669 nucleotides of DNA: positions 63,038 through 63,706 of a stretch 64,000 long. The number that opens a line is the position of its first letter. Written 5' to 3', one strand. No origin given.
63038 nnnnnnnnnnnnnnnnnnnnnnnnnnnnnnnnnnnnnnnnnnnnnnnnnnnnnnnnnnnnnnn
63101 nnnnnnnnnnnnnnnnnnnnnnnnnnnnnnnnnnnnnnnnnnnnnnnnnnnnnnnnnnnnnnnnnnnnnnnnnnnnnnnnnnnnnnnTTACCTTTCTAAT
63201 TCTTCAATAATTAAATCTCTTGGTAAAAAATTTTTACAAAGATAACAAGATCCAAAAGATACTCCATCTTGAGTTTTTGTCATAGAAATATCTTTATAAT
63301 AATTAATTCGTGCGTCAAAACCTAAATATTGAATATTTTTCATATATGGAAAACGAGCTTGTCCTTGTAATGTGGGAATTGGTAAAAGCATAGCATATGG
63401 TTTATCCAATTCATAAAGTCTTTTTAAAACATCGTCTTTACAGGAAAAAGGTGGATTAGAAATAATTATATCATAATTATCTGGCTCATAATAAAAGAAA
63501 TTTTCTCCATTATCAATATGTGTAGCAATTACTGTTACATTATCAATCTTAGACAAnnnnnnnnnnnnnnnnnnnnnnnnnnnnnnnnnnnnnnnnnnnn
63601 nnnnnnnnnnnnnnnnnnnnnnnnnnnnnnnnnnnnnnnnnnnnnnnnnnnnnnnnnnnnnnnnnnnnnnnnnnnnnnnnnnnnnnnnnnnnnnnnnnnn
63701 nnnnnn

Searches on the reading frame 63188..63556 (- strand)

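Call 57: search_protein_families(library=pfam, proteins=[window:63188-63556:-], max_evalue=0.01)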
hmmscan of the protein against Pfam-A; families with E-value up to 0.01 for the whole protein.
window:63188-63556:- (122 aa): 1 family
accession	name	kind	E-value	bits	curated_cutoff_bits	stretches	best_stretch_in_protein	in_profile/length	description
PF13651.11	EcoRI_methylase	-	0.0063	16.3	26.4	1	27-80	138-192/345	Adenine-specific methyltransferase EcoRI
